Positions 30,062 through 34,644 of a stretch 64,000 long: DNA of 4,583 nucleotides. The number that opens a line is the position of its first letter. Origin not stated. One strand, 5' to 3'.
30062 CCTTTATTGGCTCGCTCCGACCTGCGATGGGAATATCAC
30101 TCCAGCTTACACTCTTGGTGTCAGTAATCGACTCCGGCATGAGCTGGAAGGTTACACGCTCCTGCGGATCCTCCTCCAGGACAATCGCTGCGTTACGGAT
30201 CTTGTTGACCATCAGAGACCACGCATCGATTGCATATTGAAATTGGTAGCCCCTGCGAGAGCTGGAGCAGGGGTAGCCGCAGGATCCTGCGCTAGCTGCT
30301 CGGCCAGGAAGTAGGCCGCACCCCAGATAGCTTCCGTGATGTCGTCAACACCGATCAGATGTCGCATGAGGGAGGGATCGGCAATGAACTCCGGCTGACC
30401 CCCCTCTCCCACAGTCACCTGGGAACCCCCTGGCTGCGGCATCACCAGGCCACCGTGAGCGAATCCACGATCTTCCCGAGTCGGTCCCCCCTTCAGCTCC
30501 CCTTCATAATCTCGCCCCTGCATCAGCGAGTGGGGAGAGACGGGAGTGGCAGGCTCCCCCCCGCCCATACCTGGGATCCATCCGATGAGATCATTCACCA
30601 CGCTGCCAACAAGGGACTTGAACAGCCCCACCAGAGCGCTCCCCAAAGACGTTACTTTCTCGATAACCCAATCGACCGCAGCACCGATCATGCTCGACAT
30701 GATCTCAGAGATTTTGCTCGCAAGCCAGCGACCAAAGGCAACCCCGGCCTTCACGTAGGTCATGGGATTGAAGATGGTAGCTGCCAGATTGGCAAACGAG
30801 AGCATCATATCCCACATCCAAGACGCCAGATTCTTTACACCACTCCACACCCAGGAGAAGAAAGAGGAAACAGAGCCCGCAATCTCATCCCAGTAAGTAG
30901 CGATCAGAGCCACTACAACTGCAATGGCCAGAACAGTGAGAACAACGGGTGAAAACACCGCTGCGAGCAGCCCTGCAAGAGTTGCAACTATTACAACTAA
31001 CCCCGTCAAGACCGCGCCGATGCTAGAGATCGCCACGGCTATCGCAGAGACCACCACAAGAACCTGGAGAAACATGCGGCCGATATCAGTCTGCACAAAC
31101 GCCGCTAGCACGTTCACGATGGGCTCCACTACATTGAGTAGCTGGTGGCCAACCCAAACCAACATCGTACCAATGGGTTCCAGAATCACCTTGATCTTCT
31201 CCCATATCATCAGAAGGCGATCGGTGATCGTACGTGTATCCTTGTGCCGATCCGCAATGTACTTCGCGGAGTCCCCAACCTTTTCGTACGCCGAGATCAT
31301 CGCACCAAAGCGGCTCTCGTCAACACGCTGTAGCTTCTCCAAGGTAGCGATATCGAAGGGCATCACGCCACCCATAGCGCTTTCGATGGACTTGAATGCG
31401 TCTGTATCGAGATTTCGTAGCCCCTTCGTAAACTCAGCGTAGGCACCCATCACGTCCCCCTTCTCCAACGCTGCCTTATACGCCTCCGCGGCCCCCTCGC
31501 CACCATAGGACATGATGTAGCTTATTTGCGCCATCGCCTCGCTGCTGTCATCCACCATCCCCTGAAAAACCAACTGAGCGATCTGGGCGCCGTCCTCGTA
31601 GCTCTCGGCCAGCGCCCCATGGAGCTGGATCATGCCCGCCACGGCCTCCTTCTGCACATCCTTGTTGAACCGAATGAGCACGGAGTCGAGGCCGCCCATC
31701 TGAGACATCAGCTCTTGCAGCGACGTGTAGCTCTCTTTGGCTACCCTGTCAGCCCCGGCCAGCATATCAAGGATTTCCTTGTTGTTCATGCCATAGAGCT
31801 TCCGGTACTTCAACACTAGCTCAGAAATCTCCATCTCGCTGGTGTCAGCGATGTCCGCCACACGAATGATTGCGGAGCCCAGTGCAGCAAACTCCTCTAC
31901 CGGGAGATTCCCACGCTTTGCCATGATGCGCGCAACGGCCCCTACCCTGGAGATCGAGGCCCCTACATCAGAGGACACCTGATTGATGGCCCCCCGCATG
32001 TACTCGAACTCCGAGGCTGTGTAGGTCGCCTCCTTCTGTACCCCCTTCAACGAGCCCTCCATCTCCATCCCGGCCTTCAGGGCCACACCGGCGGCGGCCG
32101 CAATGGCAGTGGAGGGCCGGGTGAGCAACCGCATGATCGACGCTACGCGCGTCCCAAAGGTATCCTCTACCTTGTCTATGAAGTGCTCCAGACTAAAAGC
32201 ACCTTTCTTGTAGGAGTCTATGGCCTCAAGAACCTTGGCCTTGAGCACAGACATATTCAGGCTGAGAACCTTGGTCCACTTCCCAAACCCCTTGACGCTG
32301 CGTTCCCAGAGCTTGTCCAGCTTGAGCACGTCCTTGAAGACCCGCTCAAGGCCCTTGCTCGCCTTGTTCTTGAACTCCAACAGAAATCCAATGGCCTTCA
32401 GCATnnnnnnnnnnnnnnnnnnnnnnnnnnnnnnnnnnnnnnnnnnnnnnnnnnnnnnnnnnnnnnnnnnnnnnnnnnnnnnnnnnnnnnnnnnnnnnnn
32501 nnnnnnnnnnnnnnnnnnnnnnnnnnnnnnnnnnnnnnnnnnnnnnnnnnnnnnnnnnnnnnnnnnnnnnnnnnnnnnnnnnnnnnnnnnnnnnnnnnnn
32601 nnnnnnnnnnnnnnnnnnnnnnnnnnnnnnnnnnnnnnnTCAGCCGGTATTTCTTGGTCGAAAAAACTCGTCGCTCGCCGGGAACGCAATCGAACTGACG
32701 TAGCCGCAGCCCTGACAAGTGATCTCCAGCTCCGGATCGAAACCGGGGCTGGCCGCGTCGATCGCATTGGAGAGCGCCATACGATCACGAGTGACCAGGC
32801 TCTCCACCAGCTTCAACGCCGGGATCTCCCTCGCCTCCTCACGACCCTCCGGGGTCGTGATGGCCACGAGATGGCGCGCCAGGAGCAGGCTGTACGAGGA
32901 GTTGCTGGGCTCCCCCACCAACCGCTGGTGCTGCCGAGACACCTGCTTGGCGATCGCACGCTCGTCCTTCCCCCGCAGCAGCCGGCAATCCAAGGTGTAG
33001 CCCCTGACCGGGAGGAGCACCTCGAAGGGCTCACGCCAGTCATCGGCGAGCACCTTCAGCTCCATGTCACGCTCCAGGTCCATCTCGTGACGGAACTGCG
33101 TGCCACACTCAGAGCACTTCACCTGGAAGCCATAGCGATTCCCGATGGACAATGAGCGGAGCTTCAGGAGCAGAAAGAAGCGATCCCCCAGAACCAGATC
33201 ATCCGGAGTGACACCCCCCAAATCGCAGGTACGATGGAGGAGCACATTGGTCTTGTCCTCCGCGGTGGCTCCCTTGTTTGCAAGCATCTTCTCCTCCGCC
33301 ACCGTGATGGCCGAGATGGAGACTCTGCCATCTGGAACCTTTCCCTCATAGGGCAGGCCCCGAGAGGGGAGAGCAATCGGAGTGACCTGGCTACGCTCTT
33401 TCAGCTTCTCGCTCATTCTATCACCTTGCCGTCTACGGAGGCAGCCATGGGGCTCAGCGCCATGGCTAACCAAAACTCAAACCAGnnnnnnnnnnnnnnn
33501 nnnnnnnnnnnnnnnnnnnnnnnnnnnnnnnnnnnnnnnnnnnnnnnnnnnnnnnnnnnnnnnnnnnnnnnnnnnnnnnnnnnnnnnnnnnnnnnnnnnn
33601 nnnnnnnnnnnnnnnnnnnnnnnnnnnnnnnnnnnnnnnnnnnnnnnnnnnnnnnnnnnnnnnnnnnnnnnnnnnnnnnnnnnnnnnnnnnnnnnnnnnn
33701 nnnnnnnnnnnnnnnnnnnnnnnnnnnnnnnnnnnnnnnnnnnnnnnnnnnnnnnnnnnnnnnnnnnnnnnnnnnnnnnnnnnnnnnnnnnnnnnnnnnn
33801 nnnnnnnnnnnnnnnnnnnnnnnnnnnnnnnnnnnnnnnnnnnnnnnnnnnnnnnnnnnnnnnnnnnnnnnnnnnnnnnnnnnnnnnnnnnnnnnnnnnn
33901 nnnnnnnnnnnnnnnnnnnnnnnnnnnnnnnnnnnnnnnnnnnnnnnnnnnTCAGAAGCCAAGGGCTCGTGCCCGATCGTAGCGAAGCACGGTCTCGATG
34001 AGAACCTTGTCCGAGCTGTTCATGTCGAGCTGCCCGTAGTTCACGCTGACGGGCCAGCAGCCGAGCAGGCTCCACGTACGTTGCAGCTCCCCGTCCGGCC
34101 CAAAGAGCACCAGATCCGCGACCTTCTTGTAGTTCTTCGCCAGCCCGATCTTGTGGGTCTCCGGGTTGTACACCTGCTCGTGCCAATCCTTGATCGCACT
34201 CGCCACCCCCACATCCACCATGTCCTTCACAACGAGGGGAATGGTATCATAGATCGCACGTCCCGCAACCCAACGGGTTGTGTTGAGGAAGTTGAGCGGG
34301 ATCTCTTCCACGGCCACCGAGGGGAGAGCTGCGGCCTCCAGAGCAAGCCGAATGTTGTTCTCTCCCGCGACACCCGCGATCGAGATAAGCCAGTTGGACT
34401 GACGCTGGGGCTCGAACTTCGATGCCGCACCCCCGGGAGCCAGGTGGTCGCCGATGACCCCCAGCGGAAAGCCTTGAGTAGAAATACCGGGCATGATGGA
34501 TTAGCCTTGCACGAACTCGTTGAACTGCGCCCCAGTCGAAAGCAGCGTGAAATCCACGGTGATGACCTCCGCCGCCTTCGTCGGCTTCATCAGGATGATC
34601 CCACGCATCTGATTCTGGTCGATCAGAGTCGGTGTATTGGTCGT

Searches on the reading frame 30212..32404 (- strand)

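Call 8: search_protein_families(library=phrogs, proteins=[window:30212-32404:-], max_evalue=0.001)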
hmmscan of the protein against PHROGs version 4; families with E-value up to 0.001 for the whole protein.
window:30212-32404:- (730 aa): 10 families
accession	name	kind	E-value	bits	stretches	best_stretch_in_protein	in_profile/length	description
phrog_28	-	tail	7.5e-20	72.1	1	99-661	270-749/1228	tail length tape measure protein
phrog_58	-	tail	4.2e-13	49.6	1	77-611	299-857/1544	tail length tape measure protein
phrog_1272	-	tail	1.2e-12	47.4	1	402-601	563-757/1606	tail length tape measure protein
phrog_991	-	tail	2.6e-11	42.9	1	51-606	218-803/1966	tail length tape measure protein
phrog_4200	-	tail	1.6e-08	34.6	1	453-598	179-318/732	tail length tape measure protein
phrog_4704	-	tail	1.7e-06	28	1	81-233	187-342/625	tail length tape measure protein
phrog_14441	-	tail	9.1e-06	26.6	1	92-214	58-179/241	tail length tape measure protein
phrog_5690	-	unknown function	2.6e-05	24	1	435-594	526-659/907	-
phrog_167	-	tail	2.8e-05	23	1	86-597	260-720/1555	tail length tape measure protein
phrog_1533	-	tail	0.00018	20.1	1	82-165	221-306/1688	tail length tape measure protein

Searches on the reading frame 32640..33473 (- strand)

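Call 8: search_protein_families(library=phrogs, proteins=[window:32640-33473:-], max_evalue=0.001)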
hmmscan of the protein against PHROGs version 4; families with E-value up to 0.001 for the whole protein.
window:32640-33473:- (277 aa): 1 family
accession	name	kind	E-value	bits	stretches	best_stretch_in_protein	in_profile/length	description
phrog_150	-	tail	3.1e-17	63.9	1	42-272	15-233/282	baseplate hub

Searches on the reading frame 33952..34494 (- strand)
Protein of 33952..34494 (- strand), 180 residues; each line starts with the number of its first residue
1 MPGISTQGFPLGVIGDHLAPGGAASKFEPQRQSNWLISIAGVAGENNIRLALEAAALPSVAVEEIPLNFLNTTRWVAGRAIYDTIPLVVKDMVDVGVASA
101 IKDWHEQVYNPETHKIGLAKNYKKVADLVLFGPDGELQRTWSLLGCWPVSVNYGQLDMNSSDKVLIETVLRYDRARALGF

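Call 8: search_protein_families(library=phrogs, proteins=[window:33952-34494:-], max_evalue=0.001)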
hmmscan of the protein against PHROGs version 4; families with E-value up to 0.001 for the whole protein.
window:33952-34494:- (180 aa): 3 families
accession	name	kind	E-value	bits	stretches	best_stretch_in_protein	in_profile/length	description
phrog_4542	-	tail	8e-24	85.2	1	24-177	20-180/214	tail tube protein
phrog_45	-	tail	1.8e-14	54.7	1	28-169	90-245/350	tail tube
phrog_32623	-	unknown function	0.00076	20.3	1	84-150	87-153/185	-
